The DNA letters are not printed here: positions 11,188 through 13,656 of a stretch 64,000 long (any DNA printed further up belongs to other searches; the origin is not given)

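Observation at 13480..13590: ACMR-like monooxygenase/reductase gene is broken at its 5' end exactly at a perfect 13-bp palindrome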

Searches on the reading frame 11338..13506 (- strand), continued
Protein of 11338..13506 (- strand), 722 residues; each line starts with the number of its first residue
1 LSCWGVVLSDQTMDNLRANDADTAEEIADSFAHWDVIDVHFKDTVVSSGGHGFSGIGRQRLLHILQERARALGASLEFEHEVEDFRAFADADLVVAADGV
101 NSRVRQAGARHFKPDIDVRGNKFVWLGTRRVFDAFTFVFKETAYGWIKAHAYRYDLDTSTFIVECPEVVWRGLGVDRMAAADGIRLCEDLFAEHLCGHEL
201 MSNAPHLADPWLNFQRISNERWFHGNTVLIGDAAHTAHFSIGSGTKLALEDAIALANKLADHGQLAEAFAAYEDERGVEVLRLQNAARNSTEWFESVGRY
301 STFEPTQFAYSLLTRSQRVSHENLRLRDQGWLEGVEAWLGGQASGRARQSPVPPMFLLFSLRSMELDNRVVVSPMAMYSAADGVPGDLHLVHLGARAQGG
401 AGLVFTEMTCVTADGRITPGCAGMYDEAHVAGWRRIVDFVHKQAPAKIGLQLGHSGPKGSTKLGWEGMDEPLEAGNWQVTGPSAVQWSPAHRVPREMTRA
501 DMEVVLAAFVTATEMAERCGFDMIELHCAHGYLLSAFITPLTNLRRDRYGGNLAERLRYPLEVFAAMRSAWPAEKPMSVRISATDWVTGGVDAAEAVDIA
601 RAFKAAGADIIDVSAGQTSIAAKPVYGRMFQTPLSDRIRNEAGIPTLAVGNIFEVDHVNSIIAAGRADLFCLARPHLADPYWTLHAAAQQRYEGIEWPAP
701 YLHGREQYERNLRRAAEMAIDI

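Call 7: find_homologous_proteins(query=window:11338-13506:-, max_evalue=1e-50)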
Query window:11338-13506:- (722 aa): 8000 proteins with E <= 1e-50 among 8000 candidates; the best 120 are listed.
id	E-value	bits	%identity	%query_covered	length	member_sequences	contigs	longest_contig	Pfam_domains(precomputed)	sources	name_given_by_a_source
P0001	0.0e+0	1584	96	100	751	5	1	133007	PF00724.27,PF01494.26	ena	-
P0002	0.0e+0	1204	72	100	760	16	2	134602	PF01266.31,PF00724.27,PF05834.19,PF01494.26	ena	-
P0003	0.0e+0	1182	72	100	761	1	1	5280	PF00724.27,PF01494.26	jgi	jgi:anthraniloyl-CoA monooxygenase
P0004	0.0e+0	1174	71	100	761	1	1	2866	PF01266.31,PF00724.27,PF07992.21,PF03486.21,PF05834.19,PF01494.26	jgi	jgi:anthraniloyl-CoA monooxygenase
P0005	0.0e+0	1173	72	100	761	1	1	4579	PF00724.27,PF05834.19,PF01494.26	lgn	-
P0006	0.0e+0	1173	70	100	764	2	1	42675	PF00724.27,PF01494.26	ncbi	-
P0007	0.0e+0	1173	71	100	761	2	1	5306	PF00724.27,PF03486.21,PF05834.19,PF01494.26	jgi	jgi:anthraniloyl-CoA monooxygenase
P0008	0.0e+0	1170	71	100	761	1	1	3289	PF00724.27,PF05834.19,PF01494.26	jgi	jgi:anthraniloyl-CoA monooxygenase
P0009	0.0e+0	1169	70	100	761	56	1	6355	PF01266.31,PF00724.27,PF03486.21,PF05834.19,PF01494.26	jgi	jgi:anthraniloyl-CoA monooxygenase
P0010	0.0e+0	1169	71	100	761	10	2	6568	PF00724.27,PF01494.26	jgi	jgi:anthraniloyl-CoA monooxygenase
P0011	0.0e+0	1165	70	100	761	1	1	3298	PF00724.27,PF05834.19,PF01494.26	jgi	jgi:anthraniloyl-CoA monooxygenase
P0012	0.0e+0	1165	71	100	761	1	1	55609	PF00724.27,PF07992.21,PF05834.19,PF01494.26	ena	-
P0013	0.0e+0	1165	71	100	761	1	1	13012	PF01266.31,PF00724.27,PF07992.21,PF05834.19,PF01494.26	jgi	jgi:anthraniloyl-CoA monooxygenase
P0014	0.0e+0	1164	71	100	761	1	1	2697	PF00724.27,PF07992.21,PF01494.26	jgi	jgi:anthraniloyl-CoA monooxygenase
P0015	0.0e+0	1163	70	100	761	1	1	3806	PF01266.31,PF00724.27,PF07992.21,PF03486.21,PF05834.19,PF01494.26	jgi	jgi:anthraniloyl-CoA monooxygenase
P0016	0.0e+0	1162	70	100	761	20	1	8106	PF00724.27,PF05834.19,PF01494.26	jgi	jgi:anthraniloyl-CoA monooxygenase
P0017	0.0e+0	1161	70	100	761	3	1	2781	PF01266.31,PF00724.27,PF07992.21,PF05834.19,PF01494.26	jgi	jgi:anthraniloyl-CoA monooxygenase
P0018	0.0e+0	1158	71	100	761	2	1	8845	PF00724.27,PF05834.19,PF01494.26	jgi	jgi:anthraniloyl-CoA monooxygenase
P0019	0.0e+0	1157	70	100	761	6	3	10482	PF00724.27,PF01494.26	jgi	jgi:anthraniloyl-CoA monooxygenase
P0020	0.0e+0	1156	70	100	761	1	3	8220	PF00724.27,PF05834.19,PF01494.26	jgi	jgi:anthraniloyl-CoA monooxygenase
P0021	0.0e+0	1156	71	100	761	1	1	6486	PF00724.27,PF05834.19,PF01494.26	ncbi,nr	ncbi:MAG TPA: bifunctional salicylyl-CoA 5-hydroxylase/oxidoreductase [Geminicoccaceae bacterium]|nr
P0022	0.0e+0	1155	69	100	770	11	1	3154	PF00724.27,PF05834.19,PF01494.26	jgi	jgi:anthraniloyl-CoA monooxygenase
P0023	0.0e+0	1153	70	100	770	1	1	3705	PF00724.27,PF05834.19,PF01494.26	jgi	jgi:anthraniloyl-CoA monooxygenase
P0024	0.0e+0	1152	70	100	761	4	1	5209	PF01266.31,PF00724.27,PF07992.21,PF03486.21,PF05834.19,PF01494.26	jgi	jgi:anthraniloyl-CoA monooxygenase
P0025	0.0e+0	1151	70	100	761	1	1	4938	PF00724.27,PF05834.19,PF01494.26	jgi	jgi:anthraniloyl-CoA monooxygenase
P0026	0.0e+0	1151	70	100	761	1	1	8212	PF00724.27,PF05834.19,PF01494.26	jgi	jgi:anthraniloyl-CoA monooxygenase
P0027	0.0e+0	1150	69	100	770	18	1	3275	PF00724.27,PF05834.19,PF01494.26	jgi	jgi:anthraniloyl-CoA monooxygenase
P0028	0.0e+0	1149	71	99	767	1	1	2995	PF00724.27,PF01494.26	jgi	jgi:anthraniloyl-CoA monooxygenase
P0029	0.0e+0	1149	70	100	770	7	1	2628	PF00724.27,PF05834.19,PF01494.26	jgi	jgi:anthraniloyl-CoA monooxygenase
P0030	0.0e+0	1147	69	100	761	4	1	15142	PF00724.27,PF03486.21,PF05834.19,PF01494.26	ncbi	-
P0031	0.0e+0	1147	69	100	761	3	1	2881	PF00724.27,PF05834.19,PF01494.26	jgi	jgi:anthraniloyl-CoA monooxygenase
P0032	0.0e+0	1147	69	100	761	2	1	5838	PF00724.27,PF05834.19,PF01494.26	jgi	jgi:anthraniloyl-CoA monooxygenase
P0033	0.0e+0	1146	71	100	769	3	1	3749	PF00724.27,PF01494.26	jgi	jgi:anthraniloyl-CoA monooxygenase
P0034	0.0e+0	1146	70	99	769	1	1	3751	PF00724.27,PF01494.26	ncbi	-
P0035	0.0e+0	1145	69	100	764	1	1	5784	PF00724.27,PF01494.26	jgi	-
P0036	0.0e+0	1145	70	99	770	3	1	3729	PF00724.27,PF01494.26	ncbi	-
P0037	0.0e+0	1144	70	100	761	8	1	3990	PF00724.27,PF05834.19,PF01494.26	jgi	jgi:anthraniloyl-CoA monooxygenase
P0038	0.0e+0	1144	70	100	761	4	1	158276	PF00724.27,PF05834.19,PF01494.26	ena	-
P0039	0.0e+0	1143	69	100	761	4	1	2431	PF00724.27,PF01494.26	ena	-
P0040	0.0e+0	1143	70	100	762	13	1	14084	PF00724.27,PF01494.26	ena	-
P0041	0.0e+0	1138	70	100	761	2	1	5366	PF00724.27,PF07992.21,PF05834.19,PF01494.26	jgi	jgi:anthraniloyl-CoA monooxygenase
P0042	0.0e+0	1137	70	100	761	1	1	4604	PF00724.27,PF07992.21,PF03486.21,PF05834.19,PF01494.26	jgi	jgi:anthraniloyl-CoA monooxygenase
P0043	0.0e+0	1136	70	100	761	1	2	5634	PF00724.27,PF01494.26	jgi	jgi:anthraniloyl-CoA monooxygenase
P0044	0.0e+0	1136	69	99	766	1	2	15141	PF00724.27,PF01494.26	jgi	jgi:anthraniloyl-CoA monooxygenase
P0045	0.0e+0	1135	69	100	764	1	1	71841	PF00724.27,PF01494.26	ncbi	ncbi:MAG: bifunctional salicylyl-CoA 5-hydroxylase/oxidoreductase [Sphingomonadales bacterium]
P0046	0.0e+0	1134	69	99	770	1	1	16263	PF00724.27,PF01494.26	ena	-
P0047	0.0e+0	1134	69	100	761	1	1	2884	PF00724.27,PF05834.19,PF01494.26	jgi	jgi:anthraniloyl-CoA monooxygenase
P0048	0.0e+0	1133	69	99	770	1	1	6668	PF00724.27,PF01494.26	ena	-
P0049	0.0e+0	1133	69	100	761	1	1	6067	PF00724.27,PF07992.21,PF05834.19,PF01494.26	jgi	jgi:anthraniloyl-CoA monooxygenase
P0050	0.0e+0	1132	69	99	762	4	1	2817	PF00724.27,PF01494.26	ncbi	-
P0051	0.0e+0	1129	69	100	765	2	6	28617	PF00724.27,PF01494.26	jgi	jgi:anthraniloyl-CoA monooxygenase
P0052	0.0e+0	1128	69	100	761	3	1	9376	PF00724.27,PF01494.26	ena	-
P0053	0.0e+0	1128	68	99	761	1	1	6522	PF00724.27,PF01494.26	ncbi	-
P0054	0.0e+0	1127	67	100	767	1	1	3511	PF00724.27,PF01494.26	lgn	-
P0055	0.0e+0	1126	69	99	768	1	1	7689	PF00724.27,PF01494.26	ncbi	-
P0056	0.0e+0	1126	69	100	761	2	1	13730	PF00724.27,PF07992.21,PF05834.19,PF01494.26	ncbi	-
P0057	0.0e+0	1124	69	100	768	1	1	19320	PF00724.27,PF01494.26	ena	-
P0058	0.0e+0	1123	69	100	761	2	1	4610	PF00724.27,PF07992.21,PF05834.19,PF01494.26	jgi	jgi:anthraniloyl-CoA monooxygenase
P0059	0.0e+0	1123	68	99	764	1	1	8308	PF00724.27,PF01494.26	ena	-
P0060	0.0e+0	1123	67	99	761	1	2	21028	PF00724.27,PF01494.26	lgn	-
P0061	0.0e+0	1120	68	100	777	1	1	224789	PF00724.27,PF05834.19,PF01494.26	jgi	-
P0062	0.0e+0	1118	68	99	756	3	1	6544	PF00724.27,PF01494.26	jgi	jgi:anthraniloyl-CoA monooxygenase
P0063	0.0e+0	1117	69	100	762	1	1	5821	PF00724.27,PF01494.26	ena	-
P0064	0.0e+0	1117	68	100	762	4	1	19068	PF00724.27,PF01494.26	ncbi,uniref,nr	ncbi:bifunctional salicylyl-CoA 5-hydroxylase/oxidoreductase [Arenibaculum sp.]|uniref:bifunctional 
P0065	0.0e+0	1116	68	100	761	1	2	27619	PF00724.27,PF05834.19,PF01494.26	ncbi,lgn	ncbi:MAG: bifunctional salicylyl-CoA 5-hydroxylase/oxidoreductase [Geminicoccaceae bacterium]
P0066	0.0e+0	1116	67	100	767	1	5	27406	PF00724.27,PF01494.26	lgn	-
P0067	0.0e+0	1115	68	100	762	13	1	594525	PF00724.27,PF01494.26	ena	-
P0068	0.0e+0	1113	69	100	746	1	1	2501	PF00724.27,PF01494.26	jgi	jgi:anthraniloyl-CoA monooxygenase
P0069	0.0e+0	1113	68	99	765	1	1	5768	PF00724.27,PF01494.26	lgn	-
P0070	0.0e+0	1111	68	100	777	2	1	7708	PF00724.27,PF05834.19,PF01494.26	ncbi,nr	ncbi:MAG: bifunctional salicylyl-CoA 5-hydroxylase/oxidoreductase [Gammaproteobacteria bacterium]|nr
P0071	0.0e+0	1110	67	100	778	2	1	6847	PF00724.27,PF01494.26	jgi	jgi:anthraniloyl-CoA monooxygenase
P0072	0.0e+0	1109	67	100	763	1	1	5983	PF00724.27,PF05834.19,PF01494.26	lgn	-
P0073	0.0e+0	1109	66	100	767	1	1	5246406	PF00724.27,PF01494.26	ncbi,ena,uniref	ncbi:bifunctional salicylyl-CoA 5-hydroxylase/oxidoreductase [Hwanghaeella sp.]|uniref:bifunctional 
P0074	0.0e+0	1106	67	100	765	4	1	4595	PF00724.27,PF01494.26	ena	-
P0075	0.0e+0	1106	68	100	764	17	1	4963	PF00724.27,PF01494.26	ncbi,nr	ncbi:MAG: bifunctional salicylyl-CoA 5-hydroxylase/oxidoreductase [Proteobacteria bacterium]|nr:bifu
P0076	0.0e+0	1106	66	100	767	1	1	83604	PF00724.27,PF01494.26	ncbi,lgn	-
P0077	0.0e+0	1106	68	100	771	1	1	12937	PF00724.27,PF05834.19,PF01494.26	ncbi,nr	ncbi:MAG: bifunctional salicylyl-CoA 5-hydroxylase/oxidoreductase [Gammaproteobacteria bacterium]|nr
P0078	0.0e+0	1106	71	94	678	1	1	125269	PF00724.27,PF01494.26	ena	-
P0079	0.0e+0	1105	66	100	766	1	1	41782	PF00724.27,PF01494.26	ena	-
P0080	0.0e+0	1105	66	100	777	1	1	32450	PF00724.27,PF05834.19,PF01494.26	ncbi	-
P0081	0.0e+0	1105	66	100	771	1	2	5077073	PF00724.27,PF01494.26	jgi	jgi:anthraniloyl-CoA monooxygenase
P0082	0.0e+0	1105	68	100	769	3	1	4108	PF01266.31,PF00724.27,PF01494.26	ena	-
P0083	0.0e+0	1104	67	100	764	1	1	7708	PF00724.27,PF01494.26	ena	-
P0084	0.0e+0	1103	74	92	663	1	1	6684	PF00724.27,PF01494.26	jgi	-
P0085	0.0e+0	1103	66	100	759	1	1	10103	PF00724.27,PF01494.26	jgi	jgi:anthraniloyl-CoA monooxygenase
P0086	0.0e+0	1103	66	99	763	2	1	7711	PF01266.31,PF00724.27,PF01494.26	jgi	jgi:anthraniloyl-CoA monooxygenase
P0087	0.0e+0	1102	71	94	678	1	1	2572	PF00724.27,PF01494.26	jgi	jgi:anthraniloyl-CoA monooxygenase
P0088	0.0e+0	1102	66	100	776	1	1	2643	PF00724.27,PF05834.19,PF01494.26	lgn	-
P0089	0.0e+0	1101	67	100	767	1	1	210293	PF00724.27,PF05834.19,PF01494.26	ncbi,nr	ncbi:MAG: bifunctional salicylyl-CoA 5-hydroxylase/oxidoreductase [Armatimonadetes bacterium]|nr:bif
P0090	0.0e+0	1101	67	99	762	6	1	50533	PF00724.27,PF01494.26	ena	-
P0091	0.0e+0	1101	66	98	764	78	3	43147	PF00724.27,PF01494.26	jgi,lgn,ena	jgi:anthraniloyl-CoA monooxygenase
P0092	0.0e+0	1100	66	100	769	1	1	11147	PF00724.27,PF01494.26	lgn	-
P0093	0.0e+0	1100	67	100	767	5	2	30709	PF00724.27,PF01494.26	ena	-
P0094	0.0e+0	1099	67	100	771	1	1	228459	PF01266.31,PF00724.27,PF01494.26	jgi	-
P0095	0.0e+0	1099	66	100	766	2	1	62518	PF00724.27,PF01494.26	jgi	-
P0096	0.0e+0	1099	65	100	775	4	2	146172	PF00724.27,PF07992.21,PF01494.26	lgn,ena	-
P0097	0.0e+0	1099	67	99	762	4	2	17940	PF00724.27,PF01494.26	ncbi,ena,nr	ncbi:MAG: bifunctional salicylyl-CoA 5-hydroxylase/oxidoreductase [Rhodospirillales bacterium]|nr:bi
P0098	0.0e+0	1098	69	97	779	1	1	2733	PF00724.27,PF07992.21,PF05834.19,PF01494.26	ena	-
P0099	0.0e+0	1098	68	100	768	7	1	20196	PF00724.27,PF03486.21,PF05834.19,PF01494.26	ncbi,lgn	-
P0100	0.0e+0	1097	65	100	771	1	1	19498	PF00724.27,PF01494.26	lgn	-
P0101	0.0e+0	1097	67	100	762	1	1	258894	PF00724.27,PF01494.26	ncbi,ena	-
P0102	0.0e+0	1097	67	100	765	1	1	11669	PF00724.27,PF01494.26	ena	-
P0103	0.0e+0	1096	65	100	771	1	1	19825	PF00724.27,PF01494.26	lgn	-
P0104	0.0e+0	1096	67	100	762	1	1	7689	PF00724.27,PF01494.26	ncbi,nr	ncbi:MAG: bifunctional salicylyl-CoA 5-hydroxylase/oxidoreductase [Inquilinus sp.]|nr:bifunctional s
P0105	0.0e+0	1096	68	100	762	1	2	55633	PF00724.27,PF01494.26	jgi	jgi:anthraniloyl-CoA monooxygenase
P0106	0.0e+0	1095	67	100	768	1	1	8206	PF00724.27,PF01494.26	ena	-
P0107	0.0e+0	1095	67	100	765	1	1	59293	PF00724.27,PF01494.26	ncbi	-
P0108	0.0e+0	1095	65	100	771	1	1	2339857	PF00724.27,PF01494.26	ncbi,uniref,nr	ncbi:bifunctional salicylyl-CoA 5-hydroxylase/oxidoreductase [Hwanghaeella grinnelliae]|uniref:Bifun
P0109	0.0e+0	1094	65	100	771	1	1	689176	PF00724.27,PF01494.26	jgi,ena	-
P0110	0.0e+0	1094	67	99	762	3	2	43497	PF00724.27,PF01494.26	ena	-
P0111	0.0e+0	1094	67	100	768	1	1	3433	PF00724.27,PF07992.21,PF03486.21,PF05834.19,PF01494.26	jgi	-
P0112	0.0e+0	1094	67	100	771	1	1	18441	PF00724.27,PF01494.26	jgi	-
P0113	0.0e+0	1094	65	100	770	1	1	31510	PF00724.27,PF01494.26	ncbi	-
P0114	0.0e+0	1093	67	100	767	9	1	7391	PF00724.27,PF01494.26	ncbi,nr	ncbi:MAG TPA: bifunctional salicylyl-CoA 5-hydroxylase/oxidoreductase [Thermoanaerobaculia bacterium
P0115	0.0e+0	1092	66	100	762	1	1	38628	PF00724.27,PF01494.26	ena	-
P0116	0.0e+0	1091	67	100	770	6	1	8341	PF00724.27,PF05834.19,PF01494.26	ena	-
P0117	0.0e+0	1091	66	100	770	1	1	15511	PF00724.27,PF01494.26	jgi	-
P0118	0.0e+0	1091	68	99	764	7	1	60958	PF00724.27,PF01494.26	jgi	jgi:anthraniloyl-CoA monooxygenase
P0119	0.0e+0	1091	67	100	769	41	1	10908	PF00724.27,PF01494.26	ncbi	-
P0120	0.0e+0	1090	67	100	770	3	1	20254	PF00724.27,PF01494.26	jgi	jgi:anthraniloyl-CoA monooxygenase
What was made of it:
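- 11338..13497 (-): Body of the hydroxylase/oxidoreductase gene in frame B, from the Trp codon of the WGVV motif to the stop. It contains the rest of the FAD monooxygenase domain and the C-terminal Old-Yellow-Enzyme-type FMN reductase domain. It also carries a Phe-to-Leu change in the conserved WGVVFSD motif (TTA in place of TTC). 96% identical to P0001 (call 7).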

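Call 9: find_encoding_contigs(protein=P0001, flank=10000, max_places=6)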
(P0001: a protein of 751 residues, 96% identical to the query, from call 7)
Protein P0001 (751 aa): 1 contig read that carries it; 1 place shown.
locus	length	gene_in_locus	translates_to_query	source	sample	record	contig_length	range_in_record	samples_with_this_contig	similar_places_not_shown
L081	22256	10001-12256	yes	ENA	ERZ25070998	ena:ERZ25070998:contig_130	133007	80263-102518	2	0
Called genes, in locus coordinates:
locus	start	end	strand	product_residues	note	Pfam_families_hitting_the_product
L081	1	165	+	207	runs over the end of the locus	PF00857:Isochorismatase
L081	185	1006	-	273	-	PF13714:PEP_mutase, PF00463:ICL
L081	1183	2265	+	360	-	PF13384:HTH_23, PF13551:HTH_29, PF13565:HTH_32, PF13358:DDE_3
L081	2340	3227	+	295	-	PF00561:Abhydrolase_1, PF12146:Hydrolase_4 (weak), PF12697:Abhydrolase_6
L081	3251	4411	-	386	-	PF02515:CoA_transf_3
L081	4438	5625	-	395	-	PF02515:CoA_transf_3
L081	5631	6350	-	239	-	PF01300:Sua5_yciO_yrdC (weak)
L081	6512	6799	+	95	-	PF03992:ABM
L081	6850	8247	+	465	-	PF03486:HI0933_like (faint), PF07992:Pyr_redox_2, PF12831:FAD_oxidored (weak), PF13738:Pyr_redox_3 (faint), PF00070:Pyr_redox, PF02852:Pyr_redox_dim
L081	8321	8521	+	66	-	-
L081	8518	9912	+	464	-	PF01425:Amidase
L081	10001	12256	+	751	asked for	PF01494:FAD_binding_3 (weak), PF00724:Oxidored_FMN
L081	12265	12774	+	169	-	PF01047:MarR, PF12802:MarR_2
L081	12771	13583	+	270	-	PF00378:ECH_1, PF16113:ECH_2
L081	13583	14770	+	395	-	PF02771:Acyl-CoA_dh_N, PF02770:Acyl-CoA_dh_M, PF00441:Acyl-CoA_dh_1, PF08028:Acyl-CoA_dh_2, PF21343:ACAD9-ACADV_C (faint)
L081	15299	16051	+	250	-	PF00501:AMP-binding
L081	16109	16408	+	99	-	PF01527:HTH_Tnp_1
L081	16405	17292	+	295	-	PF13276:HTH_21, PF00665:rve, PF13683:rve_3, PF13333:rve_2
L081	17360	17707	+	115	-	PF13193:AMP-binding_C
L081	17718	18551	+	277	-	PF13279:4HBT_2 (weak), PF01042:Ribonuc_L-PSP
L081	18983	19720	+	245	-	PF13424:TPR_12 (faint), PF00515:TPR_1 (faint), PF07719:TPR_2 (faint), PF13181:TPR_8 (faint), PF13371:TPR_9 (faint), PF13414:TPR_11 (faint), PF13428:TPR_14 (faint), PF13432:TPR_16 (faint), +2 more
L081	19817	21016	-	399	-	PF00872:Transposase_mut, PF10551:MULE (weak)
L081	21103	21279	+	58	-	-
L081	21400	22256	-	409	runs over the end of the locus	PF13439:Glyco_transf_4, PF13477:Glyco_trans_4_2, PF13579:Glyco_trans_4_4, PF00534:Glycos_transf_1, PF13692:Glyco_trans_1_4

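Call 14: list_cluster_members(proteins=[window:11338-13506:-, window:11338-13473:-, window:13367-13588:-, window:13367-13735:-, P0001])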
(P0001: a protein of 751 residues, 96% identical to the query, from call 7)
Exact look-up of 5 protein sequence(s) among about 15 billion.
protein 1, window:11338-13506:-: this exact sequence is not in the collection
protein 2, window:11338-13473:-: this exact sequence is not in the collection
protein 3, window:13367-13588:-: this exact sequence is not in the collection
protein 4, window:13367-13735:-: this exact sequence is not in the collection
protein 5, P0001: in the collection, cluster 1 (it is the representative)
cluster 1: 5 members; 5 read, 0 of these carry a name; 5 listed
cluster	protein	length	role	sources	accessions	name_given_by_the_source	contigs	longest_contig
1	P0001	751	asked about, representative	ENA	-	-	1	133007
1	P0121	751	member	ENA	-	-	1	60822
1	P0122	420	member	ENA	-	-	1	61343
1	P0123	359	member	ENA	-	-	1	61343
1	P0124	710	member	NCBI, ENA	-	-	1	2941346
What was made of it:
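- Tried and rejected: Independent occurrences of the junction: exact-protein look-ups of four possible gene calls found nothing (call 14).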
